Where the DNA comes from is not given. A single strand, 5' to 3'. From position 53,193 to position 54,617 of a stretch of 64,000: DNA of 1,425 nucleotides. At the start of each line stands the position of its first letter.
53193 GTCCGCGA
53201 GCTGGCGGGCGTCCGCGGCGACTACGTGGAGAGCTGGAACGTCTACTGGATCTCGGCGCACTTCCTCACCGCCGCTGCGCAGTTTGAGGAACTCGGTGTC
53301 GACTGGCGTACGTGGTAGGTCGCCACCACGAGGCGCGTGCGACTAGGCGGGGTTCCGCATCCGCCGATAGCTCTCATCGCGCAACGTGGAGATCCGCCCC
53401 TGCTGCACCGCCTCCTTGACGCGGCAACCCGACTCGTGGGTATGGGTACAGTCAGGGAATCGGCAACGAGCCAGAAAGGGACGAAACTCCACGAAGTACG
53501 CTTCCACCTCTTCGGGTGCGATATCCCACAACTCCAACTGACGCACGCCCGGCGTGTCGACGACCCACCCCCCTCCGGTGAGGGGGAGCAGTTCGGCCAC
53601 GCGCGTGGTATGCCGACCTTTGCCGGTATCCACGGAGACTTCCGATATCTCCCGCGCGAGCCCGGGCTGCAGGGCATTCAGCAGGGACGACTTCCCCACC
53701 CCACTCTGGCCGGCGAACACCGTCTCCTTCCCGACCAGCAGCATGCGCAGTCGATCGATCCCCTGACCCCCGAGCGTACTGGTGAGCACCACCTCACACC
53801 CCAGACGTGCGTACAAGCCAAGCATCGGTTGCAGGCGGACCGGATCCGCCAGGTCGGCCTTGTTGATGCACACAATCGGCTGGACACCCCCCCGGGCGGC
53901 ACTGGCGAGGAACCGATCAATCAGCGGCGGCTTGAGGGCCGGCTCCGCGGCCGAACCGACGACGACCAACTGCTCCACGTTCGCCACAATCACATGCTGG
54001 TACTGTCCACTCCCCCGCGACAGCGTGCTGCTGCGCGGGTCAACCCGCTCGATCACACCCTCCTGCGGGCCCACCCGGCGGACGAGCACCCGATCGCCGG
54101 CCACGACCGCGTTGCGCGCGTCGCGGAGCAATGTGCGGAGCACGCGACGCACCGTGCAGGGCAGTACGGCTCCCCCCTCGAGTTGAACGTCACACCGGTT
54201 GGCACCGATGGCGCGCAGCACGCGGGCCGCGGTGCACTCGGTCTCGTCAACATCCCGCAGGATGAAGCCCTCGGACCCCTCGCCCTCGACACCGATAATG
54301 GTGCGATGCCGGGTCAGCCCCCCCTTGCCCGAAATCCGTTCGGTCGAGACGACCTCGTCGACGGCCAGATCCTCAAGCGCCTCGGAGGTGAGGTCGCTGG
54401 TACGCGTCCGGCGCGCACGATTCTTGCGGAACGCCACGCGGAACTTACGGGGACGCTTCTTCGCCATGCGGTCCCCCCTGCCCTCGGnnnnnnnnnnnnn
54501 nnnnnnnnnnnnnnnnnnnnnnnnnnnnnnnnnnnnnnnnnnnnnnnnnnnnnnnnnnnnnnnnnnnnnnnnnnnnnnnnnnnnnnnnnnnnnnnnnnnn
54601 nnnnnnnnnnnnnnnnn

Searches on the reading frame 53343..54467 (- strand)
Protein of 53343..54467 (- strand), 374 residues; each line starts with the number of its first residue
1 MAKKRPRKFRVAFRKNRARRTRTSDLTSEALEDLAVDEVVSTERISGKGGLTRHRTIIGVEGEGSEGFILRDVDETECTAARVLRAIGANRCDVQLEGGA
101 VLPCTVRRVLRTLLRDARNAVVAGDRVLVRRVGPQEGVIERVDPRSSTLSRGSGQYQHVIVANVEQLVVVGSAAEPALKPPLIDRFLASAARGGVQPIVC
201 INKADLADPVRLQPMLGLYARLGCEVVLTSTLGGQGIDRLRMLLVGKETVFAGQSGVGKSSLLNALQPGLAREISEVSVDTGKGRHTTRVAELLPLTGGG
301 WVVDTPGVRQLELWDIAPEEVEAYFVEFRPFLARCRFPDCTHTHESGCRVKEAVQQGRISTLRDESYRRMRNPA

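Call 15: find_related_loci(query=window:53343-54467:-, collection=genome_contigs, flank=10000)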
Query window:53343-54467:- (374 aa) in genome_contigs; peptide patterns used: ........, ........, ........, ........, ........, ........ (x = any residue, [..] = any of these).
144 stretches matched a pattern; 11 encode a relative of the query (tblastn E <= 1e-3); 11 distinct loci.
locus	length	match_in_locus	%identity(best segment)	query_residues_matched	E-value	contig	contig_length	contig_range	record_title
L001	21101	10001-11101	78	1-367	0e+0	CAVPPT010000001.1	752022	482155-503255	MAG: uncultured Planctomycetaceae bacterium isolate MFD09779.bin.3.162 genome assembly, contig: contig_14553, whole geno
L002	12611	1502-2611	55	1-367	1e-126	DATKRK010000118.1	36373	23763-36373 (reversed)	MAG TPA_asm: Pirellulales bacterium isolate SMAG_U14026 k141_1283860, whole genome shotgun sequence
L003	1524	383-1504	53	1-367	2e-131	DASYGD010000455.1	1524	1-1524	MAG TPA_asm: Pirellulales bacterium isolate SMAG_U4204 k141_1024576, whole genome shotgun sequence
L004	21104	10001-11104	52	1-367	1e-116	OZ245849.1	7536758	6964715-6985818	MAG: Bythopirellula sp. isolate a23da1fa-4258-4937-963d-949696e3e025 genome assembly, chromosome: 1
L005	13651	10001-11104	52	1-367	1e-111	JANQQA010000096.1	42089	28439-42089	MAG: Bythopirellula sp. isolate IP29b_bin.185 k99_3526413, whole genome shotgun sequence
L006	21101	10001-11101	47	3-370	5e-86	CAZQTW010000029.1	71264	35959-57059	MAG TPA_asm: uncultured Planctomycetales bacterium isolate SRP167436_co1_220 genome assembly, contig: NODE_384_length_71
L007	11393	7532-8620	48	2-371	5e-95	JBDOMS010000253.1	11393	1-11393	MAG: Pirellulales bacterium isolate FK190211_WC_24_26_27_29_metabat1_scaf2bin.063 NODE_4646_length_11393_cov_1.408219, w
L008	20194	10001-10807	45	107-372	4e-64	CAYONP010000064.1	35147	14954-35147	MAG TPA_asm: uncultured Fimbriimonadaceae bacterium isolate SRP323723_co1_122 genome assembly, contig: NODE_989_length_3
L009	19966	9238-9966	40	118-340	2e-39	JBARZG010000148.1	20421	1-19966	MAG: Ornithinimicrobium sp. isolate MFD12149_ilm_asm_bin13 k127_148469, whole genome shotgun sequence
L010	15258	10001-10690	38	157-370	6e-38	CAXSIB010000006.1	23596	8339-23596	MAG: uncultured Actinomycetales bacterium isolate private_VT22_metawrap_bin.3 genome assembly, contig: private_VT22_meta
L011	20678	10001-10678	36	135-370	3e-36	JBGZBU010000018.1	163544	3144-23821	MAG: Anaerovoracaceae bacterium isolate D-61_MAG_20 D-61__60983, whole genome shotgun sequence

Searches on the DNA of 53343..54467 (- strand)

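Call 16: search_rna_families(sources=[L001, L002, L004, L005, L006, L007], threshold=gathering)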
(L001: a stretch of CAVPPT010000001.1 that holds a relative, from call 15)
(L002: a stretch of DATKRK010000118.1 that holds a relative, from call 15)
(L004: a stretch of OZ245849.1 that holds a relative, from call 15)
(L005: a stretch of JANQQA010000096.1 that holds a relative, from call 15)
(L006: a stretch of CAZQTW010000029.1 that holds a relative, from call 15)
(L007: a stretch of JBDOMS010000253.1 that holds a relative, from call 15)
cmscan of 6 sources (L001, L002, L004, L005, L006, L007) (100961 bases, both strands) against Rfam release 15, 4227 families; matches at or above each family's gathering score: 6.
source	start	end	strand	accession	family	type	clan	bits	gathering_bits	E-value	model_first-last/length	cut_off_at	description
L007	6491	6895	-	RF00010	RNaseP_bact_a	Gene; ribozyme;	CL00002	299.4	100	8.9e-97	1-367/367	no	Bacterial RNase P class A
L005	5783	6225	-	RF00010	RNaseP_bact_a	Gene; ribozyme;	CL00002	291.7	100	3.5e-94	1-367/367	no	Bacterial RNase P class A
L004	4926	5369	-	RF00010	RNaseP_bact_a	Gene; ribozyme;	CL00002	280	100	3.4e-90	1-367/367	no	Bacterial RNase P class A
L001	8439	9064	-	RF00010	RNaseP_bact_a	Gene; ribozyme;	CL00002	272.9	100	8.8e-88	1-367/367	no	Bacterial RNase P class A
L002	5908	5953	+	RF01687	Acido-Lenti-1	Gene; sRNA;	-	51.3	37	1.9e-08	1-46/46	no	Acido-Lenti-1 RNA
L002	5993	6038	-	RF01687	Acido-Lenti-1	Gene; sRNA;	-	48.3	37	1.2e-07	1-46/46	no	Acido-Lenti-1 RNA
